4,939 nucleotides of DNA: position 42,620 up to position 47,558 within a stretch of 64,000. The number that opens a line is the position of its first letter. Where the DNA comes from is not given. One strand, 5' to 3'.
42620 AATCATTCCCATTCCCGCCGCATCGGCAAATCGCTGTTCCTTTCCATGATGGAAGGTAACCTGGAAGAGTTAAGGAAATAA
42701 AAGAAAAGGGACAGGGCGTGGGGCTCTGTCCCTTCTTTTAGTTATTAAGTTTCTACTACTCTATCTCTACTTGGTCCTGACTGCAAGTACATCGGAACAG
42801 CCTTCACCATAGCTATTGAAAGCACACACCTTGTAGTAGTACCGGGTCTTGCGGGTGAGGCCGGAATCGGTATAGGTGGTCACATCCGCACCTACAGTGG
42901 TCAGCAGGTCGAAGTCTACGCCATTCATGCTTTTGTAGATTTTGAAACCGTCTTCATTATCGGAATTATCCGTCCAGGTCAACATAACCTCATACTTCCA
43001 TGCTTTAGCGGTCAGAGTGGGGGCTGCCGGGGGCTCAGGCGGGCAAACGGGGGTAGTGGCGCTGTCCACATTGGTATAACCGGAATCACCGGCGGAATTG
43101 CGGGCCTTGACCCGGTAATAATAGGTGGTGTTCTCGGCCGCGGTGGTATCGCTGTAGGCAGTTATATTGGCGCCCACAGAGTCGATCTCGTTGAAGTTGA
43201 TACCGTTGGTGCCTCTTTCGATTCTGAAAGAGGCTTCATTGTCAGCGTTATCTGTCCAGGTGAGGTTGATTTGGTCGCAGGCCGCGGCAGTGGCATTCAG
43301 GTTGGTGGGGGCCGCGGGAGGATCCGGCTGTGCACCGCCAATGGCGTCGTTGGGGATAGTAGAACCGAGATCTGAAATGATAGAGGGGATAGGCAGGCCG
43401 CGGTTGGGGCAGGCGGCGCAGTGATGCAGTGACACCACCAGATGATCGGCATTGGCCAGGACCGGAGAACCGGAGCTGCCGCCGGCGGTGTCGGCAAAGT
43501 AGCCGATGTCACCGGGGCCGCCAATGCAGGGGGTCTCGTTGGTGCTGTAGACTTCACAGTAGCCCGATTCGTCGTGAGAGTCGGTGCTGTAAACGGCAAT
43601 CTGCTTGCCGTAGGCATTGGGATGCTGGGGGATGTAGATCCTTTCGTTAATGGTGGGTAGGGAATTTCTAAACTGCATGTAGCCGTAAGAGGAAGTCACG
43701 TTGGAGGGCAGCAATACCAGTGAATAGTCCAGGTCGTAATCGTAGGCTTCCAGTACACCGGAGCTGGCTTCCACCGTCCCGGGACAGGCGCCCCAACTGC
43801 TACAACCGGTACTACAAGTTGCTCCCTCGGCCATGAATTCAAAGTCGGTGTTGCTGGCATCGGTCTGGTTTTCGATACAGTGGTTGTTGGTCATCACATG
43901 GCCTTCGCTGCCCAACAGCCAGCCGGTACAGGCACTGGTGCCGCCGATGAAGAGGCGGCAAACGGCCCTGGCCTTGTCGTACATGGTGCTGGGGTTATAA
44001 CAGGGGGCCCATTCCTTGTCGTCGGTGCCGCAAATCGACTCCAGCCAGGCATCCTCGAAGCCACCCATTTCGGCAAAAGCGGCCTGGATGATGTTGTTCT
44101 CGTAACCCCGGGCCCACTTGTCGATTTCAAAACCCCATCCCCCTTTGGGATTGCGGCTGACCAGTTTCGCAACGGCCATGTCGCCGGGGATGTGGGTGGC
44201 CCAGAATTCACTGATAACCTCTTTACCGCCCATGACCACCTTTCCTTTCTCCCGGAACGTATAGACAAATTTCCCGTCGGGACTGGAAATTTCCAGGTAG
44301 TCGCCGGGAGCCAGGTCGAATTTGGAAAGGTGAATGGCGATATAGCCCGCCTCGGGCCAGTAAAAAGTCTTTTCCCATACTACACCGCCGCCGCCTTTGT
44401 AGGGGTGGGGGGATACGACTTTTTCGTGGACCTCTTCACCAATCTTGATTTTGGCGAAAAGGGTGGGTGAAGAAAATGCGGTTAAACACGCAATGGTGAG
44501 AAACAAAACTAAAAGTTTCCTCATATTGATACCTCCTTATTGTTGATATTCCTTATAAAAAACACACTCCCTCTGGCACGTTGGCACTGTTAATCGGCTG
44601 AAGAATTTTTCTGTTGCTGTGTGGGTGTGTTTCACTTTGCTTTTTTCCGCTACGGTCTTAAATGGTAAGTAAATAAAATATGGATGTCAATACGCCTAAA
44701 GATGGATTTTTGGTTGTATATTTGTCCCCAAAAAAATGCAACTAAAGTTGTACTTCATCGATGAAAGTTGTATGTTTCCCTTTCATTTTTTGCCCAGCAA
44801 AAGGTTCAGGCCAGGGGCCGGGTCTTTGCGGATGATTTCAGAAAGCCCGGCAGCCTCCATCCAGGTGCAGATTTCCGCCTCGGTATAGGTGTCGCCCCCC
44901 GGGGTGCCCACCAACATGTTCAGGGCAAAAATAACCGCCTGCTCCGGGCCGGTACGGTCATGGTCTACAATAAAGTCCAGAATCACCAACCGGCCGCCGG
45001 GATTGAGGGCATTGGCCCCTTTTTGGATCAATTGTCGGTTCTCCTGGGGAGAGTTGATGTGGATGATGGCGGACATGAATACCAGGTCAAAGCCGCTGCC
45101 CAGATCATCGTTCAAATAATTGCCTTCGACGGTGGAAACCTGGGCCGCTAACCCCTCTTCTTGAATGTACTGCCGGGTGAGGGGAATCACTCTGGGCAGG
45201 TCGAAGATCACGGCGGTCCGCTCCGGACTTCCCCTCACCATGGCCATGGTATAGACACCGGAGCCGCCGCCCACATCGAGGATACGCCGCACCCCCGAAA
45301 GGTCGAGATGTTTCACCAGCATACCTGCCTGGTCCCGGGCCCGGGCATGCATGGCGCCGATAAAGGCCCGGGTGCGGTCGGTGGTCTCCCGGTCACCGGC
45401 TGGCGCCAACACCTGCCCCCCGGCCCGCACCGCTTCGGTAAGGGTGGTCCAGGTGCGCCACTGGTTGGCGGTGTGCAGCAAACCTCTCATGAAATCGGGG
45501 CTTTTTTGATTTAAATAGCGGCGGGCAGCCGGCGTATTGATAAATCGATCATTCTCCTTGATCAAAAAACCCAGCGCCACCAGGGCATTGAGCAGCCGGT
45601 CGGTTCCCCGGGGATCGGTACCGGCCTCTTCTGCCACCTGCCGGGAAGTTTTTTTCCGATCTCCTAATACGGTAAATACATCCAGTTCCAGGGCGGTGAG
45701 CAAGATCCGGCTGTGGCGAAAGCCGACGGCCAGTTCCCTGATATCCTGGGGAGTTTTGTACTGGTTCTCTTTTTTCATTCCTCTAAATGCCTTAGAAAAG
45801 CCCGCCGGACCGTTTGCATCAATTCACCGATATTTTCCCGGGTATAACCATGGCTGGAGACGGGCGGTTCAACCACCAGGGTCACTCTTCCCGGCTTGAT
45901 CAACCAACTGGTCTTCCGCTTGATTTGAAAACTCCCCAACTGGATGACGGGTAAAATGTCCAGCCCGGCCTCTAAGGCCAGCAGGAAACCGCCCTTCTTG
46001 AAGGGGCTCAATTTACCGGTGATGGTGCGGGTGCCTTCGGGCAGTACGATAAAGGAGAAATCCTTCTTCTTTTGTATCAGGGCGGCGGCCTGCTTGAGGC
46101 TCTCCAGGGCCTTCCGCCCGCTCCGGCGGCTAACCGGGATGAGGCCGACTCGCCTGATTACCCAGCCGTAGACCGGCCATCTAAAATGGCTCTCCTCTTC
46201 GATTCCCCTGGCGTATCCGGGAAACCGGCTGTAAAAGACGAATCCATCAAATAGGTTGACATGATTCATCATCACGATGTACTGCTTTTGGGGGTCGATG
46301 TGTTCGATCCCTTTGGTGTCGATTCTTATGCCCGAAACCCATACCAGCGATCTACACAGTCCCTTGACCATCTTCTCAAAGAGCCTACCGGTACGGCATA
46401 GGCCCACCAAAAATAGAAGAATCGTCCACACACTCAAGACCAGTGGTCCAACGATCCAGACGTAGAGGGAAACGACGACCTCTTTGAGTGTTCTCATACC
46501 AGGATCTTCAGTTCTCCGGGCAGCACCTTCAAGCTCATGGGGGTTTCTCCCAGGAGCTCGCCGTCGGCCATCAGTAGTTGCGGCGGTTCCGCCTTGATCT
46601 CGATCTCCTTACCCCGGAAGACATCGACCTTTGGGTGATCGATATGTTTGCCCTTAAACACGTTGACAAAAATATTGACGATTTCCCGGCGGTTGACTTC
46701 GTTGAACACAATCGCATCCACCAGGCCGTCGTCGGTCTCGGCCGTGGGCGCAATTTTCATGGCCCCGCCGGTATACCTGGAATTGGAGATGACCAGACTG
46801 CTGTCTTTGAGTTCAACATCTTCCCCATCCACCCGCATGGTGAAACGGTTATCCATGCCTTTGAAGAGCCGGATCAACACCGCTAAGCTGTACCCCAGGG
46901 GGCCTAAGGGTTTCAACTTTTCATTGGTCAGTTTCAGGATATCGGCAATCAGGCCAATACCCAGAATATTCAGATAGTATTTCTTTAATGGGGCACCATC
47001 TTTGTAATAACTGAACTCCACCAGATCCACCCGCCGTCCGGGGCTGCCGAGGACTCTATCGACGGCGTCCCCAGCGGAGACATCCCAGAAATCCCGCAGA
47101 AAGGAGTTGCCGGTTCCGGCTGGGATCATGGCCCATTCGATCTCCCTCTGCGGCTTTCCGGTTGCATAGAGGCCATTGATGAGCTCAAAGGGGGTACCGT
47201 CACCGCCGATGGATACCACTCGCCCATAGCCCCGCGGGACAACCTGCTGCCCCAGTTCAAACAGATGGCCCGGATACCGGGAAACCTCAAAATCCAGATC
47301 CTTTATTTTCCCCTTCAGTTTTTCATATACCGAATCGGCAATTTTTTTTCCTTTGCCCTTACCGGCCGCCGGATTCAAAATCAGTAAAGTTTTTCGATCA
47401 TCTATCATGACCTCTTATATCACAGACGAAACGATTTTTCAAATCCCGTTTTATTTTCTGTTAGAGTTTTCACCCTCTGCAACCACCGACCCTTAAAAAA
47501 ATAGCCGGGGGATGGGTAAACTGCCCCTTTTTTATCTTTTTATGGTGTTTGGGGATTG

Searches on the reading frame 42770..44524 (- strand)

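Call 76: search_protein_families(library=pfam, proteins=[window:42770-44524:-], max_evalue=0.0001)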
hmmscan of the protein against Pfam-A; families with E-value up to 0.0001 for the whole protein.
window:42770-44524:- (585 aa): 2 families
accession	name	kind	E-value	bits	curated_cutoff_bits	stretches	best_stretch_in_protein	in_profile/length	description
PF13365.12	Trypsin_2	-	2e-13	51.7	27.6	1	199-363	1-141/144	Trypsin-like peptidase domain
PF00041.27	fn3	-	3.1e-12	47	25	1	499-575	3-75/84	Fibronectin type III domain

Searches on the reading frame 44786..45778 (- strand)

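Call 86: search_protein_families(library=pfam, proteins=[window:44786-45778:-], max_evalue=0.0001)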
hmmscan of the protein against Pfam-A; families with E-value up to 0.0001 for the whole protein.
window:44786-45778:- (331 aa): 7 families
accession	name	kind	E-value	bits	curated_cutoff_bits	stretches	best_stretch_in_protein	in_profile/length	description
PF00891.24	Methyltransf_2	-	7.8e-28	97.7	22.3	1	134-312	34-209/210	O-methyltransferase domain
PF08100.18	Dimerisation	-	6.5e-18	64.8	25.6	1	8-90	4-92/93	O-methyltransferase dimerisation domain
PF13649.12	Methyltransf_25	-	1.3e-08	35.8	27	1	166-262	1-97/97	Methyltransferase domain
PF05175.20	MTS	-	4.9e-08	33.2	23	1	152-266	21-138/170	Methyltransferase small domain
PF08242.18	Methyltransf_12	-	1e-05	26.6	30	1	167-264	1-98/98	Methyltransferase domain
PF13489.12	Methyltransf_23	-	1.1e-05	25.7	27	1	163-312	23-159/164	Methyltransferase domain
PF08241.18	Methyltransf_11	-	4.6e-05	24.4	21.2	0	167-266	1-95/95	Methyltransferase domain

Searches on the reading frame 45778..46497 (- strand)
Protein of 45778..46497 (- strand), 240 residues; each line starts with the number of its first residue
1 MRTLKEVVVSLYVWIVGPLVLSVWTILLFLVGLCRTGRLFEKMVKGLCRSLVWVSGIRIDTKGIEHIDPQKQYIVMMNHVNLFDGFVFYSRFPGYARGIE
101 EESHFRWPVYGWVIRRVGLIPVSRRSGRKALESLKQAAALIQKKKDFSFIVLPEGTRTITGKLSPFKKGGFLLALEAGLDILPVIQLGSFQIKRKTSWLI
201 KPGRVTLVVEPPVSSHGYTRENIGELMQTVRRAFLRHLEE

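Call 86: search_protein_families(library=pfam, proteins=[window:45778-46497:-], max_evalue=0.0001)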
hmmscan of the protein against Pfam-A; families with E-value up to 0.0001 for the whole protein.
window:45778-46497:- (240 aa): 1 family
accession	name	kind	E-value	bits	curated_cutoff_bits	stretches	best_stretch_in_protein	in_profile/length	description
PF01553.26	Acyltransferase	-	6.7e-21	74.9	23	1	58-185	1-130/132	Acyltransferase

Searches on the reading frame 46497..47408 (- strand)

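Call 86: search_protein_families(library=pfam, proteins=[window:46497-47408:-], max_evalue=0.0001)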
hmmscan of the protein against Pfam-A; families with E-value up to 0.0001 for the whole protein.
window:46497-47408:- (304 aa): 2 families
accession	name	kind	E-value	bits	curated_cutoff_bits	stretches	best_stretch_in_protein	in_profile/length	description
PF19279.4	YegS_C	-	8.5e-37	126.8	27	1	151-303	5-157/158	YegS C-terminal NAD kinase beta sandwich-like domain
PF00781.29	DAGK_cat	-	1.6e-22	79.9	23.6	1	7-131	2-124/125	Diacylglycerol kinase catalytic domain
